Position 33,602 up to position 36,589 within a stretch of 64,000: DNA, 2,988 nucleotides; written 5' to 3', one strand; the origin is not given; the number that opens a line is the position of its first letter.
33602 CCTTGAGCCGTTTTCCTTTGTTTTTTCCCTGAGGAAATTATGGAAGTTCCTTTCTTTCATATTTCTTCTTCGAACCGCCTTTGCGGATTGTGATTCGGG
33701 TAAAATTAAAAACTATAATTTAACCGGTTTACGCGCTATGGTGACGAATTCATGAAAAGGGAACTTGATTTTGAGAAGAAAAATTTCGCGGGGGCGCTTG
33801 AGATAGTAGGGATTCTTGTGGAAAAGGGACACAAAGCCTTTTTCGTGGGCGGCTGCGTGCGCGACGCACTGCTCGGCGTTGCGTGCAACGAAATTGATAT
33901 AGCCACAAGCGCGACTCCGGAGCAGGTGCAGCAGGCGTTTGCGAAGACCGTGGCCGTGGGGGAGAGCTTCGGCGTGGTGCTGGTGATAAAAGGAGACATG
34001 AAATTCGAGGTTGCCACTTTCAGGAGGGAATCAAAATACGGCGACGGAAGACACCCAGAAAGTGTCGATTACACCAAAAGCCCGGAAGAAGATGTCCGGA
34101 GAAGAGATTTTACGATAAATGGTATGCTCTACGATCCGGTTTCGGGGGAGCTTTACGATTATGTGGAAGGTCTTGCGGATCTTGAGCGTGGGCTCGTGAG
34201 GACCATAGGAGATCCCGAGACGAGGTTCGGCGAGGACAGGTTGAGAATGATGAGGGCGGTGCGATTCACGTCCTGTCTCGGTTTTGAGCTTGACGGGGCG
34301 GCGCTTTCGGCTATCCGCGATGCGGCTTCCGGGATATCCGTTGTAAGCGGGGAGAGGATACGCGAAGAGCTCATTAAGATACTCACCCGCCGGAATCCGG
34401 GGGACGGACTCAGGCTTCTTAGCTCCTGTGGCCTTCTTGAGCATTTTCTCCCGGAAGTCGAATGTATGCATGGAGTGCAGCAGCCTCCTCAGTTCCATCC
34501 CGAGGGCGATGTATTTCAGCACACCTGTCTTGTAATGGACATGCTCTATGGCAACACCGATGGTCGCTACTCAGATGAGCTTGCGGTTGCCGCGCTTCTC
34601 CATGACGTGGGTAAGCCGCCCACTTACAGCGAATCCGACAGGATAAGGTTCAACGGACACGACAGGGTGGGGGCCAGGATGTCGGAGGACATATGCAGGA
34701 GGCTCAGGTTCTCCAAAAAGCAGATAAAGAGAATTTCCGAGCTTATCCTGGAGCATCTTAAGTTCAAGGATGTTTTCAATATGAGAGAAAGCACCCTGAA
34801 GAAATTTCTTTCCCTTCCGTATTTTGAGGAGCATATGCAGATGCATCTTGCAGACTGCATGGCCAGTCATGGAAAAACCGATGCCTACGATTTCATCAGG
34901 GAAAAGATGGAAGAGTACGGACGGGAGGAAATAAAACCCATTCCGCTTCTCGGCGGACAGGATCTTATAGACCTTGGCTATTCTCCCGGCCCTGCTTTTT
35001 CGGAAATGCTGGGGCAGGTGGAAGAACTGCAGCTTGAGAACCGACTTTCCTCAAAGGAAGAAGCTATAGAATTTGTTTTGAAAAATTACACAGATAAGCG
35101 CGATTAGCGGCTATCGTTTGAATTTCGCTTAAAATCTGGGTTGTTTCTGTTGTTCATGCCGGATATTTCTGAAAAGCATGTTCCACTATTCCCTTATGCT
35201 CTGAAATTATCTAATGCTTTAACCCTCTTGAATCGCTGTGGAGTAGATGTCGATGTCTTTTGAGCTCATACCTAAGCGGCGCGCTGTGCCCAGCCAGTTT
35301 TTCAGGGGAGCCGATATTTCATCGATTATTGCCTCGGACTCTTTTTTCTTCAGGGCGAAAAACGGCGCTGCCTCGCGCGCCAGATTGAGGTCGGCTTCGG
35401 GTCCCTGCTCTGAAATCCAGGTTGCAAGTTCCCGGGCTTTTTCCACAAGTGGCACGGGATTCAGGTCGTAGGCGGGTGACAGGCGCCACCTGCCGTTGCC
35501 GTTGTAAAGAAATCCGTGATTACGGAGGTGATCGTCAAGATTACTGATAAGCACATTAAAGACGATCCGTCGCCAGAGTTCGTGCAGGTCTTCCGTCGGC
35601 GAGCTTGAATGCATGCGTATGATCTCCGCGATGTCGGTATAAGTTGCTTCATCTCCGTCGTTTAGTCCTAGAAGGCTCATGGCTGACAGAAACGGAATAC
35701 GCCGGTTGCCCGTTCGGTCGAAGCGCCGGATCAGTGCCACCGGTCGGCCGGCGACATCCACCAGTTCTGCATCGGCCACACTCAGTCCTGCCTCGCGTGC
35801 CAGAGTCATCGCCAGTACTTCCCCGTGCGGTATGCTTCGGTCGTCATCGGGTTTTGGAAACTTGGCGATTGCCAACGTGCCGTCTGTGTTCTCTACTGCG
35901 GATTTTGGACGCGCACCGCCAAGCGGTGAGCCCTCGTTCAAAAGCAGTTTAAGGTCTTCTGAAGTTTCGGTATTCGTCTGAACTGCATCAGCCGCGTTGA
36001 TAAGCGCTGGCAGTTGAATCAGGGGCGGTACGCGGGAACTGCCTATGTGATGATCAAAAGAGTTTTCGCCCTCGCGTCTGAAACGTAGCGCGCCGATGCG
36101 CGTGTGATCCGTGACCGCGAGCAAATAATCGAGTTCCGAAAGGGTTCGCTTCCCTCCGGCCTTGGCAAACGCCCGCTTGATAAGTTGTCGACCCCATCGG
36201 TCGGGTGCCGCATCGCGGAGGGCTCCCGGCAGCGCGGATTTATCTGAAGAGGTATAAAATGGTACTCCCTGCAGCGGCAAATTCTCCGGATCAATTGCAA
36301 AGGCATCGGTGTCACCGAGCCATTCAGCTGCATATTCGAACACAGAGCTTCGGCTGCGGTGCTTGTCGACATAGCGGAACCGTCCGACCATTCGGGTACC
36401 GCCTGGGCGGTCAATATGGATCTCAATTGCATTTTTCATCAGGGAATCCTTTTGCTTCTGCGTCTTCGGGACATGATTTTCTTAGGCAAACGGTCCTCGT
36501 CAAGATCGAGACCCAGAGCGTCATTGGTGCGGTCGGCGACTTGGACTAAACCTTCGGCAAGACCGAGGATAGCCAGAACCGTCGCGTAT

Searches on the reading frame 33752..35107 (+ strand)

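Call 69: search_protein_families(library=pfam, proteins=[window:33752-35107:+])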
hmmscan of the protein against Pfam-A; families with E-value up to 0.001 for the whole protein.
window:33752-35107:+ (451 aa): 4 families
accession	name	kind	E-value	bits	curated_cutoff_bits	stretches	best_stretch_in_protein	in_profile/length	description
PF01743.26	PolyA_pol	-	1.7e-39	135.5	23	1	29-150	1-126/126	Poly A polymerase head domain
PF12627.12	PolyA_pol_RNAbd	-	8.1e-16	58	22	1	177-237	1-61/64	Probable RNA and SrmB- binding site of polymerase A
PF01966.28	HD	-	2.6e-11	44.2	22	1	254-340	1-90/116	HD domain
PF13735.12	tRNA_NucTran2_2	-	2e-06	28.3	27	1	311-440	24-147/149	tRNA nucleotidyltransferase domain 2 putative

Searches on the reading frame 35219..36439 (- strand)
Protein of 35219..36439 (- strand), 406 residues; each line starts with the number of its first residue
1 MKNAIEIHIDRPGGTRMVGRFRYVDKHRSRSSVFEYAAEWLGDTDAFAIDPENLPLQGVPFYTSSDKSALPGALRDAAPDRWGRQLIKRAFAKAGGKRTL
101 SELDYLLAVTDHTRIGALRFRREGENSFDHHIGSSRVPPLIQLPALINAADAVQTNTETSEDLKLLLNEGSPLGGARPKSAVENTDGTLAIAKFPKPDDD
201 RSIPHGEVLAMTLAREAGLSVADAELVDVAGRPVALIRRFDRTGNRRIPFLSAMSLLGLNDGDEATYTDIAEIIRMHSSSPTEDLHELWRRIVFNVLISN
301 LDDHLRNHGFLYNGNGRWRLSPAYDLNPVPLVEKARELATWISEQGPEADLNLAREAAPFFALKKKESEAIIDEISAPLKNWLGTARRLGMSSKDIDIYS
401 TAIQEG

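Call 69: search_protein_families(library=pfam, proteins=[window:35219-36439:-])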
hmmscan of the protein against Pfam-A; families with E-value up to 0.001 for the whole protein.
window:35219-36439:- (406 aa): 2 families
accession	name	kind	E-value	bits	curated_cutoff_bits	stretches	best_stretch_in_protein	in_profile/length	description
PF07804.18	HipA_C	-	1.3e-51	175.7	30.5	1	173-377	3-207/213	HipA-like C-terminal domain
PF13657.11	Couple_hipA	-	2.1e-06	28.6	22.5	1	17-120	9-98/99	HipA N-terminal domain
